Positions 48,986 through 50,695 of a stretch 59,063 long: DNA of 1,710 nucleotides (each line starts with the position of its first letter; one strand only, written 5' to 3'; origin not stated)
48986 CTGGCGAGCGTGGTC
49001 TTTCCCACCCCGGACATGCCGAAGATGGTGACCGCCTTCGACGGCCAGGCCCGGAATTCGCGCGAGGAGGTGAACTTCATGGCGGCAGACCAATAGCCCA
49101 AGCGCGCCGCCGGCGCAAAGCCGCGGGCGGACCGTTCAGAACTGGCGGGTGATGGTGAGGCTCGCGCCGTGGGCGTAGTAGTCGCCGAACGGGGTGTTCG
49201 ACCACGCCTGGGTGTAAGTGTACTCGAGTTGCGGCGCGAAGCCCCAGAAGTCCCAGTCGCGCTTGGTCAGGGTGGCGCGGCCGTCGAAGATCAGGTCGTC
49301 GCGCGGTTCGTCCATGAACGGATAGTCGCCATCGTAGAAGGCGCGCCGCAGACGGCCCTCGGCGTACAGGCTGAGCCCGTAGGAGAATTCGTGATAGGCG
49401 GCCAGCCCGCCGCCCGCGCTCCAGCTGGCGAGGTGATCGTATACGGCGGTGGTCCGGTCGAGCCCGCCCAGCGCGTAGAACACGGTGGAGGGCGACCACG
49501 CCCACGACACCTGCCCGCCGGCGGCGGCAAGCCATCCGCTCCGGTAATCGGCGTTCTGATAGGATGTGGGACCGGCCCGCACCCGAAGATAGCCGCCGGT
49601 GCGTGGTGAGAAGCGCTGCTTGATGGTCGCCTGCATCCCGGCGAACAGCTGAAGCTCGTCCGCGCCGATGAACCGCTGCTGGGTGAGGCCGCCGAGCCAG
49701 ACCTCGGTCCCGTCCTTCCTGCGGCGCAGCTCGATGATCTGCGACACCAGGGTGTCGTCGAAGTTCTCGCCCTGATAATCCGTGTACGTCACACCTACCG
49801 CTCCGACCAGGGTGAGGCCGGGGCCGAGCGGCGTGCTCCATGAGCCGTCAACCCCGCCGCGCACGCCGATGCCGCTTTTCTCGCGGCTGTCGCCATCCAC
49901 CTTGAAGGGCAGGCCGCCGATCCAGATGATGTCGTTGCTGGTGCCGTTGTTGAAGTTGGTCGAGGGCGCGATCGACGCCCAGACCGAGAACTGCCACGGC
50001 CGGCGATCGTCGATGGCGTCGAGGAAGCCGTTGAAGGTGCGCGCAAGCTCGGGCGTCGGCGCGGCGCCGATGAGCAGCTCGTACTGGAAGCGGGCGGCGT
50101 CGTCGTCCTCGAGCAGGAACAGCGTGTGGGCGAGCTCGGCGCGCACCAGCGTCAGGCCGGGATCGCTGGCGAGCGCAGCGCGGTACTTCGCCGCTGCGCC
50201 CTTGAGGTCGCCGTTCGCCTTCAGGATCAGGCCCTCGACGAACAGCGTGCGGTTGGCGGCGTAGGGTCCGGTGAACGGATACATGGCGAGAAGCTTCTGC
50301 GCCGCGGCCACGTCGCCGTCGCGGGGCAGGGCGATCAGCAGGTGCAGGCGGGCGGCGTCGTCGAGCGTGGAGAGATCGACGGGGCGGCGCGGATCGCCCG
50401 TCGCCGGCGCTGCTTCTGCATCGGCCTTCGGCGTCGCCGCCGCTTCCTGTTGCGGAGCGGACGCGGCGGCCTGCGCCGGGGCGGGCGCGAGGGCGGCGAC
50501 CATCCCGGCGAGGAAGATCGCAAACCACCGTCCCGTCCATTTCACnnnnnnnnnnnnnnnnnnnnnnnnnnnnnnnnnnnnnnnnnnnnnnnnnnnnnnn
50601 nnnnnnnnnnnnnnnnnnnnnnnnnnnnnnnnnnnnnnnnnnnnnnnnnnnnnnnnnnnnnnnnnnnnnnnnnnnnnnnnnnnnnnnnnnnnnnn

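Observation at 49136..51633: Slam (DUF560) translocon paired with a TbpB-fold lipoprotein of unknown cargo, low in GC and with no TonB receptor nearby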

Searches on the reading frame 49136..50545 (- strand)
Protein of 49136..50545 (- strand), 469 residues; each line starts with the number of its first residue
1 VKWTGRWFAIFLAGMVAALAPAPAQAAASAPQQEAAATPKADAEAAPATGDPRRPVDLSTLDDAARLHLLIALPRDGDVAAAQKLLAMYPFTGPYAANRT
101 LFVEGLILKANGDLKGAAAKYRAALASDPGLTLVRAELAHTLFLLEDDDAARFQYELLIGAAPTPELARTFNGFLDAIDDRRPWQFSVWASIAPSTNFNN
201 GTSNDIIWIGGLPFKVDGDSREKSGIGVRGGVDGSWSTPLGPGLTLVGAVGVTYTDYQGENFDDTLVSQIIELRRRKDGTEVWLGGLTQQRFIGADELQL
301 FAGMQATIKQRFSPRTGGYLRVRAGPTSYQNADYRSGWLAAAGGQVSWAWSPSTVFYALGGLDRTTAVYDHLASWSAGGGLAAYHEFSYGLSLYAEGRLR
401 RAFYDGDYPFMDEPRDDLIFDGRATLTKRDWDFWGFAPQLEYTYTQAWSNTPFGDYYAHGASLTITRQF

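Call 3: search_protein_families(library=pfam, proteins=[window:49136-50545:-], max_evalue=0.1)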
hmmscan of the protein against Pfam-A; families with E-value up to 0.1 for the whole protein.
window:49136-50545:- (469 aa): 8 families
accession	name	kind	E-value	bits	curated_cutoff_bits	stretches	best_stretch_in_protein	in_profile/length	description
PF04575.19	SlipAM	-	3.8e-16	59.9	22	1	184-469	1-288/288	Surface lipoprotein assembly modifier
PF24575.1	TPR_Slam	-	1.8e-08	35.2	35.2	1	75-154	24-103/104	Surface lipoprotein assembly modifier, N-terminal TPR repeats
PF14559.12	TPR_19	-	1.3e-05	25.8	25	1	110-168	3-62/68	Tetratricopeptide repeat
PF07719.23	TPR_2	-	0.001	19.5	27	1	101-130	4-33/34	Tetratricopeptide repeat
PF13432.12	TPR_16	-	0.02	15.8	32.7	2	80-130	18-63/65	Tetratricopeptide repeat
PF13414.12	TPR_11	-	0.047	13.8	26.8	0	105-130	1-26/42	TPR repeat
PF13181.12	TPR_8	-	0.059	14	25.7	0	137-164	6-33/34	Tetratricopeptide repeat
PF13428.12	TPR_14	-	0.097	13.9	23.5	0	106-139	9-42/44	Tetratricopeptide repeat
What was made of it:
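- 49136..50545 (-): Slam / T11SS outer-membrane protein gene (469 aa). Pfam SlipAM 3.8e-16 (model positions 1-288 of 288), TPR_Slam 35.2 bits (equal to the cutoff), TPR_19 (call 3).
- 50000..50377 (-): Periplasmic TPR domain of Slam (residues 57-182, seven helices). TPR_Slam and TPR_19 (call 3).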

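Call 4: search_protein_families(library=ncbifam, proteins=[window:49136-50545:-], max_evalue=0.1)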
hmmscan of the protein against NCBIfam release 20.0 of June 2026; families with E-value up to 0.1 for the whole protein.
window:49136-50545:- (469 aa): 0 families

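Call 8: search_solved_structures(query=window:49139-50545:-, max_evalue=1, show_alignments=1)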
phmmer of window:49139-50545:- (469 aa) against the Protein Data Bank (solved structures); distinct sequences matched with E-value up to 1: 6.
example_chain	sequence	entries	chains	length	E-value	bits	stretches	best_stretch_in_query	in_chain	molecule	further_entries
1w3b_A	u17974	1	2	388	0.41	12.5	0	107-159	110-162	UDP-N-ACETYLGLUCOSAMINE--PEPTIDE N-ACETYLGLUCOSAMINYLTRANSFERASE 110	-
6eou_A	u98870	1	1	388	0.41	12.4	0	107-159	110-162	UDP-N-acetylglucosamine--peptide N-acetylglucosaminyltransferase 110 kDa subunit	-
6jd6_B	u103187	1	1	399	0.43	12.4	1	79-184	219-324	Ankyrin repeat domain-containing protein, chloroplastic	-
7yea_A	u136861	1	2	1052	0.76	11.6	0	107-157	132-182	UDP-N-acetylglucosamine--peptide N-acetylglucosaminyltransferase 110 kDa subunit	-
7yeh_B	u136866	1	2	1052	0.76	11.6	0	107-157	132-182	UDP-N-acetylglucosamine--peptide N-acetylglucosaminyltransferase 110 kDa subunit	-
7ntf_A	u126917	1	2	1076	0.82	11.5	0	107-157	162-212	Isoform 1 of UDP-N-acetylglucosamine--peptide N-acetylglucosaminyltransferase 110 kDa subu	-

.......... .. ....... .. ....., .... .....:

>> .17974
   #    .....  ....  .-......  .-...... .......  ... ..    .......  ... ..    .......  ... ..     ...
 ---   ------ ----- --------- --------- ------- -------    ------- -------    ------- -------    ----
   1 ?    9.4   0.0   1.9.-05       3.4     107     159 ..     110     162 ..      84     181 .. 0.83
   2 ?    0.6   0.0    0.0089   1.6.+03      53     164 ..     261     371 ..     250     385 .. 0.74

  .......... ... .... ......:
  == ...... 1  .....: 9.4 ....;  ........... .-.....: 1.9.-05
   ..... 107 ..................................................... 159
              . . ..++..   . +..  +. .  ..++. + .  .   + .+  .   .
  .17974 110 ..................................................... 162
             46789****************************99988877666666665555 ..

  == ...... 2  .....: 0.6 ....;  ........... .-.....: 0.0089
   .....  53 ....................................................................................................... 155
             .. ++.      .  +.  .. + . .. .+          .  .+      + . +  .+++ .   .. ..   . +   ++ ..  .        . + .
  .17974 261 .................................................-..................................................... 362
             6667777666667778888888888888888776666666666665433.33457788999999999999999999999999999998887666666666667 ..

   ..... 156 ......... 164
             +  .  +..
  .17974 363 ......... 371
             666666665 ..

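Call 28: find_homologous_proteins(query=window:49139-50545:-, max_evalue=0.00001)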
Query window:49139-50545:- (469 aa): 178 proteins with E <= 0.00001 among 8000 candidates; the best 120 are listed.
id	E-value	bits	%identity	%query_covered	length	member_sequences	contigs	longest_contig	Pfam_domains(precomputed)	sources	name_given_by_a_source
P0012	3.0e-290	981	93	100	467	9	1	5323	PF14559.13,PF24575.2,PF04575.20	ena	-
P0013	4.9e-255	865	88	89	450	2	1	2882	PF14559.13,PF24575.2,PF04575.20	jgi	jgi:tetratricopeptide (TPR) repeat protein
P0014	1.2e-248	844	87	88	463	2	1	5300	PF14559.13,PF24575.2,PF04575.20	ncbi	-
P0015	4.4e-172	591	64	88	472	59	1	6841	PF14559.13,PF24575.2,PF04575.20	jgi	jgi:outer membrane protein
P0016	3.0e-164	565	57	98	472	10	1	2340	PF14559.13,PF24575.2,PF04575.20,PF13432.13,PF07719.24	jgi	jgi:outer membrane protein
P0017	2.0e-163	563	60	93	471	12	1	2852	PF24575.2,PF04575.20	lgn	-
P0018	3.3e-119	417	47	91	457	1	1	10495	PF24575.2,PF04575.20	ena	-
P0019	1.0e-117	412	44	99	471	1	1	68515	PF14559.13,PF24575.2,PF04575.20,PF07719.24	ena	-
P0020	4.8e-117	410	47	88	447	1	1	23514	PF14559.13,PF24575.2,PF04575.20,PF07719.24,PF13557.13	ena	-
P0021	8.6e-113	396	43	97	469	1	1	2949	PF14559.13,PF24575.2,PF04575.20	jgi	-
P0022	9.1e-113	396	47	87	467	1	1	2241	PF14559.13,PF24575.2,PF04575.20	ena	-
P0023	2.7e-111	391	42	99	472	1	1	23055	PF14559.13,PF24575.2,PF04575.20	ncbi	-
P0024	1.1e-110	389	45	87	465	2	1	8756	PF14559.13,PF24575.2,PF04575.20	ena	-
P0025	1.8e-109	385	42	99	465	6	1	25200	PF14559.13,PF24575.2,PF04575.20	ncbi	-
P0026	5.9e-109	383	42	91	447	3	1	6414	PF24575.2,PF04575.20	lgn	-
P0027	1.6e-108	382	44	94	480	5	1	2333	PF14559.13,PF24575.2,PF04575.20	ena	-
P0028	2.8e-108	381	43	87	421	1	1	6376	PF24575.2,PF04575.20,PF13557.13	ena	-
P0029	2.1e-104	368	39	98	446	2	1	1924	PF14559.13,PF24575.2,PF04575.20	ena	-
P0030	3.5e-104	367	42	88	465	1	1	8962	PF24575.2,PF04575.20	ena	-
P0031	4.1e-99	351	42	90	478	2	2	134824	PF14559.13,PF24575.2,PF04575.20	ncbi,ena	-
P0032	1.7e-98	348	44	87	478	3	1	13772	PF14559.13,PF24575.2,PF04575.20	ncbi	-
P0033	1.1e-97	346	43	86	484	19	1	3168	PF14559.13,PF24575.2,PF04575.20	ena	-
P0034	1.2e-97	346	41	100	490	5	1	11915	PF14559.13,PF24575.2,PF04575.20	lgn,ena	-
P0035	3.8e-95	337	40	99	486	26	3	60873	PF14559.13,PF24575.2,PF04575.20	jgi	jgi:tetratricopeptide (TPR) repeat protein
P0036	1.6e-94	335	40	97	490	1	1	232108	PF14559.13,PF24575.2,PF04575.20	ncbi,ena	-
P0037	9.1e-94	333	39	98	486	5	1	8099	PF14559.13,PF24575.2,PF04575.20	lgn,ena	-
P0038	5.1e-93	330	39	99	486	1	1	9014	PF14559.13,PF24575.2,PF04575.20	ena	-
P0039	2.4e-92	328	41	88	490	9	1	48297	PF14559.13,PF24575.2,PF04575.20,PF13428.13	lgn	-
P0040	1.3e-91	326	39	99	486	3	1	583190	PF14559.13,PF24575.2,PF04575.20,PF13432.13,PF13428.13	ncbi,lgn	-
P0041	6.4e-91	324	41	88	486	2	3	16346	PF14559.13,PF24575.2,PF04575.20,PF13432.13,PF13428.13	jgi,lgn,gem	-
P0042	8.5e-91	323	38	99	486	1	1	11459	PF14559.13,PF24575.2,PF04575.20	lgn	-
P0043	2.9e-90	321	38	98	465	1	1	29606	PF14559.13,PF24575.2,PF04575.20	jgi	jgi:hypothetical protein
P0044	1.3e-88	316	40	88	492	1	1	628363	PF14559.13,PF24575.2,PF04575.20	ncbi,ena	-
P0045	4.2e-86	308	41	88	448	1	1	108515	PF14559.13,PF24575.2,PF04575.20,PF13181.13,PF07719.24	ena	-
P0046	4.0e-85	304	39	99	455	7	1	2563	PF24575.2,PF04575.20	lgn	-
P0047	4.5e-85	304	40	89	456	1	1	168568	PF14559.13,PF24575.2,PF04575.20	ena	-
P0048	6.0e-84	301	40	93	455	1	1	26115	PF14559.13,PF24575.2,PF04575.20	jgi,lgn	jgi:hypothetical protein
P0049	6.6e-83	297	39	88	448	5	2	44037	PF14559.13,PF24575.2,PF04575.20,PF07719.24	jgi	jgi:tetratricopeptide (TPR) repeat protein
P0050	2.6e-82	295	38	87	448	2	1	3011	PF14559.13,PF24575.2,PF04575.20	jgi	-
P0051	5.2e-82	294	40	88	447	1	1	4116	PF14559.13,PF24575.2,PF04575.20,PF07719.24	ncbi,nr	ncbi:MAG: surface lipoprotein assembly modifier [Pseudomonadota bacterium]|nr:surface lipoprotein as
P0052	1.3e-81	293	39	87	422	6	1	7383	PF24575.2,PF04575.20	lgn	-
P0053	1.0e-76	277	37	87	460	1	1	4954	PF24575.2,PF04575.20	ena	-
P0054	3.7e-74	268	38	88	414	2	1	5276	PF14559.13,PF24575.2,PF04575.20,PF07719.24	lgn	-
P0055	1.1e-73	267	37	97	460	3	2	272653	PF24575.2,PF04575.20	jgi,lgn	-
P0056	1.4e-72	263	38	91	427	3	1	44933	PF14559.13,PF24575.2,PF04575.20,PF13428.13,PF07719.24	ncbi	-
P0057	9.2e-72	260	36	92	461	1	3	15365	PF14559.13,PF24575.2,PF04575.20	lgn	-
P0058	1.2e-71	260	37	91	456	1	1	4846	PF14559.13,PF24575.2,PF04575.20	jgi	jgi:outer membrane protein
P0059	1.6e-71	260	37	93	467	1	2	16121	PF24575.2,PF04575.20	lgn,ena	-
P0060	2.3e-71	259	38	89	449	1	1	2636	PF14559.13,PF24575.2,PF04575.20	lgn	-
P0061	4.6e-71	258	36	89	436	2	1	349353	PF24575.2,PF04575.20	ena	-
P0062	6.0e-71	258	37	89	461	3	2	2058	PF14559.13,PF24575.2,PF04575.20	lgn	-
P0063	6.1e-71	258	37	89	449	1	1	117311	PF14559.13,PF24575.2,PF04575.20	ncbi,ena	-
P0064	1.0e-70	257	37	89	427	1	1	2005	PF14559.13,PF24575.2,PF04575.20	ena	-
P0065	1.1e-70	257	37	91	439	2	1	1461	PF14559.13,PF24575.2,PF04575.20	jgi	jgi:tetratricopeptide (TPR) repeat protein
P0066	1.3e-70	257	37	91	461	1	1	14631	PF14559.13,PF24575.2,PF04575.20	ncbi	-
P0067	1.3e-70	257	37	93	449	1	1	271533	PF14559.13,PF24575.2,PF04575.20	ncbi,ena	-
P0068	1.7e-70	256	37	89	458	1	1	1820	PF14559.13,PF24575.2,PF04575.20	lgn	-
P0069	3.4e-70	255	39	87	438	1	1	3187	PF14559.13,PF24575.2,PF04575.20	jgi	jgi:outer membrane protein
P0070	4.1e-70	255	37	89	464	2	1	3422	PF14559.13,PF24575.2,PF04575.20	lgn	-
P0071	4.7e-70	255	36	91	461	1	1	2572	PF14559.13,PF24575.2,PF04575.20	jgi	jgi:tetratricopeptide (TPR) repeat protein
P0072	5.2e-70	255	39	82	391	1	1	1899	PF14559.13,PF24575.2,PF04575.20,PF13557.13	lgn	-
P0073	9.4e-70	254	37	91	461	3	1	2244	PF14559.13,PF24575.2,PF04575.20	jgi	jgi:tetratricopeptide (TPR) repeat protein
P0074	1.1e-69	253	35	90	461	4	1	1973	PF14559.13,PF24575.2,PF04575.20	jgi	jgi:tetratricopeptide (TPR) repeat protein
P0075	1.3e-69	253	38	86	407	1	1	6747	PF14559.13,PF24575.2,PF04575.20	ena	-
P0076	2.6e-69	252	36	87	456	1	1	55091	PF14559.13,PF24575.2,PF04575.20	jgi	jgi:outer membrane protein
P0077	3.5e-69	252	35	89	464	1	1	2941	PF14559.13,PF24575.2,PF04575.20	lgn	-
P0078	5.0e-69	251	37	92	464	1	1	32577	PF24575.2,PF04575.20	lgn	-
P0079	6.2e-69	251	37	87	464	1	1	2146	PF14559.13,PF24575.2,PF04575.20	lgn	-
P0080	6.7e-69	251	39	89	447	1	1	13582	PF14559.13,PF24575.2,PF04575.20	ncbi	-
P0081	8.0e-69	251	39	87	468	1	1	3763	PF14559.13,PF24575.2,PF04575.20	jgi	jgi:outer membrane protein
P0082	1.3e-68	250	34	97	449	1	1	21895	PF14559.13,PF24575.2,PF04575.20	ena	-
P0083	2.3e-68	249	36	91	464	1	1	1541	PF14559.13,PF24575.2,PF04575.20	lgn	-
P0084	2.3e-68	249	35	90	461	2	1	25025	PF14559.13,PF24575.2,PF04575.20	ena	-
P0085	2.8e-68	249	38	86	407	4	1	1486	PF14559.13,PF24575.2,PF04575.20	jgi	jgi:tetratricopeptide (TPR) repeat protein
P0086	3.7e-68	248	35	93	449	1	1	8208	PF14559.13,PF24575.2,PF04575.20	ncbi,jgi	jgi:outer membrane protein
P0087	3.7e-68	248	36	89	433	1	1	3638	PF14559.13,PF24575.2,PF04575.20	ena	-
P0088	3.7e-68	248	35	89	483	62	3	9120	PF14559.13,PF24575.2,PF04575.20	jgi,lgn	-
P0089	4.1e-68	248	35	93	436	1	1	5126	PF14559.13,PF24575.2,PF04575.20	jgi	jgi:hypothetical protein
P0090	4.8e-68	248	34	99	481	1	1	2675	PF14559.13,PF24575.2,PF04575.20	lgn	-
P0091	5.0e-68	248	36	90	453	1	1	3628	PF14559.13,PF24575.2,PF04575.20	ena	-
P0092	5.1e-68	248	35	99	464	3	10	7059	PF14559.13,PF24575.2,PF04575.20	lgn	-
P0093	5.4e-68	248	36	93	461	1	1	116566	PF14559.13,PF24575.2,PF04575.20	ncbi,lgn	-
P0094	6.4e-68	248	36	90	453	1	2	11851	PF14559.13,PF24575.2,PF04575.20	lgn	-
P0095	7.6e-68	247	37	91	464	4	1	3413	PF14559.13,PF24575.2,PF04575.20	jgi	jgi:hypothetical protein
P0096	8.2e-68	247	35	87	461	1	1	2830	PF14559.13,PF24575.2,PF04575.20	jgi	jgi:outer membrane protein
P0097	1.0e-67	247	35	87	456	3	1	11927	PF14559.13,PF24575.2,PF04575.20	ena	-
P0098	1.2e-67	247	35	89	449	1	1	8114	PF14559.13,PF24575.2,PF04575.20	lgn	-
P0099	1.9e-67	246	36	91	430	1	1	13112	PF14559.13,PF24575.2,PF04575.20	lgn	-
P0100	2.2e-67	246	35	93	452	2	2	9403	PF14559.13,PF24575.2,PF04575.20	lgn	-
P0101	4.0e-67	245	36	90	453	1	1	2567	PF14559.13,PF24575.2,PF04575.20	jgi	jgi:outer membrane protein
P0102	5.2e-67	245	35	89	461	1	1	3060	PF14559.13,PF24575.2,PF04575.20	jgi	jgi:outer membrane protein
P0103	5.4e-67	245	37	89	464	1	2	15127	PF14559.13,PF24575.2,PF04575.20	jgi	jgi:outer membrane protein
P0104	8.4e-67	244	36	90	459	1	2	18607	PF14559.13,PF24575.2,PF04575.20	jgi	jgi:tetratricopeptide (TPR) repeat protein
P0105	9.3e-67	244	35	89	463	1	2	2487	PF14559.13,PF24575.2,PF04575.20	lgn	-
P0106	1.0e-66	244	36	89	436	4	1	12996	PF14559.13,PF24575.2,PF04575.20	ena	-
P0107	1.1e-66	244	34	92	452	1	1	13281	PF14559.13,PF24575.2,PF04575.20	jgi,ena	-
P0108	1.1e-66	244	35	90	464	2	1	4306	PF14559.13,PF24575.2,PF04575.20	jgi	jgi:hypothetical protein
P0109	1.4e-66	243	36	87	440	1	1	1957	PF14559.13,PF24575.2,PF04575.20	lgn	-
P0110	2.3e-66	243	35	91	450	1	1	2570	PF24575.2,PF04575.20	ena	-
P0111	2.4e-66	242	36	87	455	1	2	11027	PF24575.2,PF04575.20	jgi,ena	jgi:tetratricopeptide (TPR) repeat protein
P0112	2.7e-66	242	34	91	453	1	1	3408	PF14559.13,PF24575.2,PF04575.20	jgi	jgi:outer membrane protein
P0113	3.7e-66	242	36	91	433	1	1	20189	PF14559.13,PF24575.2,PF04575.20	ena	-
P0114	5.9e-66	241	35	92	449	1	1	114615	PF14559.13,PF24575.2,PF04575.20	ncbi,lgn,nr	ncbi:MAG: porin family protein [Aestuariivirga sp.]|nr:porin family protein [Aestuariivirga sp.]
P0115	6.4e-66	241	37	87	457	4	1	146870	PF14559.13,PF24575.2,PF04575.20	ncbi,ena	-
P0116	7.6e-66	241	36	89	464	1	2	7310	PF14559.13,PF24575.2,PF04575.20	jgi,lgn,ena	-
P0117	7.7e-66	241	36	99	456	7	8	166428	PF24575.2,PF04575.20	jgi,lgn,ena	jgi:hypothetical protein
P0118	1.6e-65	240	36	90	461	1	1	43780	PF14559.13,PF24575.2,PF04575.20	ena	-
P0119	1.7e-65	240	35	90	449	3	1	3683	PF14559.13,PF24575.2,PF04575.20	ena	-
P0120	3.9e-65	238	34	91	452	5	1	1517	PF14559.13,PF24575.2,PF04575.20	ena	-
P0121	4.4e-65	238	37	89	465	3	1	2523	PF24575.2,PF04575.20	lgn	-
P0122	4.5e-65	238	34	87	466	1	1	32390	PF14559.13,PF24575.2,PF04575.20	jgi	jgi:outer membrane protein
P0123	6.0e-65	238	35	86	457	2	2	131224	PF14559.13,PF24575.2,PF04575.20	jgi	jgi:outer membrane protein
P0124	6.3e-65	238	35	90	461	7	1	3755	PF14559.13,PF24575.2,PF04575.20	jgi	jgi:hypothetical protein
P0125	2.1e-64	236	34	91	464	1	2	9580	PF14559.13,PF24575.2,PF04575.20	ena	-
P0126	3.1e-64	236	35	89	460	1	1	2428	PF14559.13,PF24575.2,PF04575.20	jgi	jgi:tetratricopeptide (TPR) repeat protein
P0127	3.3e-64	235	36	87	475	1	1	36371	PF24575.2,PF04575.20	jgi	jgi:tetratricopeptide (TPR) repeat protein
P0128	4.2e-64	235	35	88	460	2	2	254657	PF14559.13,PF24575.2,PF04575.20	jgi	jgi:tetratricopeptide (TPR) repeat protein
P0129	4.2e-64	235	34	95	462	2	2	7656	PF14559.13,PF24575.2,PF04575.20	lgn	-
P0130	4.4e-64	235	37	99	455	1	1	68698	PF24575.2,PF04575.20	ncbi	-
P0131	7.8e-64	234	35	98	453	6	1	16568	PF14559.13,PF24575.2,PF04575.20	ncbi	-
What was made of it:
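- One NCBI record names a homologue 'porin family protein' (call 28).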

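Call 29: find_encoding_contigs(protein=P0114, flank=8000, max_places=1)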
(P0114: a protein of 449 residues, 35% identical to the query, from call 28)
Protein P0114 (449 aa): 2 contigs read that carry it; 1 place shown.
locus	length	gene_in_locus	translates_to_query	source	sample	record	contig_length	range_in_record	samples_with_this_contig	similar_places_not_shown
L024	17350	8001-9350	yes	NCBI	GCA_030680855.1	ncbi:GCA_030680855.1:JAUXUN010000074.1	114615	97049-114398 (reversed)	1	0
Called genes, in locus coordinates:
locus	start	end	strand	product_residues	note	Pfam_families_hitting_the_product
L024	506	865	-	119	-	PF00072:Response_reg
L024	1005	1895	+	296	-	PF05013:FGase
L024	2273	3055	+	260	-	PF00459:Inositol_P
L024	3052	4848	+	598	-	PF01979:Amidohydro_1, PF07969:Amidohydro_3 (weak), PF13382:Adenine_deam_C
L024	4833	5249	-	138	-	PF21157:DksA_N, PF01258:zf-dskA_traR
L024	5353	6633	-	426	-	PF01946:Thi4 (faint), PF13738:Pyr_redox_3 (faint), PF00890:FAD_binding_2 (weak), PF01266:DAO, PF13450:NAD_binding_8 (weak)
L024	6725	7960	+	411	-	PF01298:TbpB_B_D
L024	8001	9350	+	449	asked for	PF24575:TPR_Slam, PF14559:TPR_19 (weak), PF04575:SlipAM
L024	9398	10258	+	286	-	-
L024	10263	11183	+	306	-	PF04204:HTS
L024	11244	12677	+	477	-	PF04317:DUF463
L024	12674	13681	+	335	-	PF05128:DUF697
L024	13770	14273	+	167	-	PF00036:EF-hand_1 (faint), PF13405:EF-hand_6 (faint), PF13499:EF-hand_7 (faint), PF13202:EF-hand_5 (faint), PF13833:EF-hand_8 (faint)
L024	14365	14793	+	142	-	PF04143:Sulf_transp (weak)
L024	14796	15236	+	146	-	PF20398:DUF6691, PF04143:Sulf_transp (weak)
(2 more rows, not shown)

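Call 30: find_encoding_contigs(protein=P0067, flank=8000, max_places=1)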
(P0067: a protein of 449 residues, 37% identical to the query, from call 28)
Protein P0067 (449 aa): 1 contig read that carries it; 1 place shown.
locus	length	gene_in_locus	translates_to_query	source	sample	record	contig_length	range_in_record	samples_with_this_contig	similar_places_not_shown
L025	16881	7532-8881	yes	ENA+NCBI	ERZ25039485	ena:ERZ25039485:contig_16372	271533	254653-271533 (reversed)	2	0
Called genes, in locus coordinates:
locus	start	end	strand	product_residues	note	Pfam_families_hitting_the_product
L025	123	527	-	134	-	PF00072:Response_reg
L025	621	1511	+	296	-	PF05013:FGase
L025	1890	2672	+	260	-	PF00459:Inositol_P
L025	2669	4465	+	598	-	PF01979:Amidohydro_1, PF07969:Amidohydro_3 (weak), PF13382:Adenine_deam_C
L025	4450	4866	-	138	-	PF21157:DksA_N, PF01258:zf-dskA_traR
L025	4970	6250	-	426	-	PF00890:FAD_binding_2, PF01266:DAO, PF12831:FAD_oxidored (faint), PF13450:NAD_binding_8 (weak)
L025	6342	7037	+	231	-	-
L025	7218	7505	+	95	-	-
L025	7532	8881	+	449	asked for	PF24575:TPR_Slam, PF14559:TPR_19 (weak), PF04575:SlipAM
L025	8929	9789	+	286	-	-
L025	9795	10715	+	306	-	PF04204:HTS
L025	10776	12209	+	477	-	PF04317:DUF463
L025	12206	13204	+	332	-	PF05128:DUF697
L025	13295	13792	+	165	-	PF00036:EF-hand_1 (faint), PF13405:EF-hand_6 (faint), PF13499:EF-hand_7 (weak), PF13202:EF-hand_5 (faint), PF13833:EF-hand_8 (faint)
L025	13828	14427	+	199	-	PF04229:GrpB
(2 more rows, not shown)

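Call 31: find_encoding_contigs(protein=P0055, flank=8000, max_places=1)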
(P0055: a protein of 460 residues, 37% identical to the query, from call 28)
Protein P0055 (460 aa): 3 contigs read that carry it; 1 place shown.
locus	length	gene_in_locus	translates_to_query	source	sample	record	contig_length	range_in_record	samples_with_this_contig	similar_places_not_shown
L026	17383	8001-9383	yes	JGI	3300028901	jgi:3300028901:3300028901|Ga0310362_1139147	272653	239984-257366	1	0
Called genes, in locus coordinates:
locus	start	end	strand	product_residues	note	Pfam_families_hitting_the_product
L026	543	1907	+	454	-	-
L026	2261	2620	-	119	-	PF00072:Response_reg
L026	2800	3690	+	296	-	PF05013:FGase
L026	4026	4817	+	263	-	PF00459:Inositol_P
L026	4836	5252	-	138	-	PF21157:DksA_N, PF01258:zf-dskA_traR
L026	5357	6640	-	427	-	PF00890:FAD_binding_2 (weak), PF01266:DAO, PF13450:NAD_binding_8 (weak), PF13738:Pyr_redox_3 (faint)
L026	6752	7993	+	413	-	PF01298:TbpB_B_D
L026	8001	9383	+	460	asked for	PF24575:TPR_Slam, PF04575:SlipAM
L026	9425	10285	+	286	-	-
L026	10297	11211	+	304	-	PF04204:HTS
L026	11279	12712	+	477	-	PF04317:DUF463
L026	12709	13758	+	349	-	PF05128:DUF697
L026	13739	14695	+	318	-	PF01435:Peptidase_M48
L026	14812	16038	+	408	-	PF13480:Acetyltransf_6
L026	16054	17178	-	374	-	PF03576:Peptidase_S58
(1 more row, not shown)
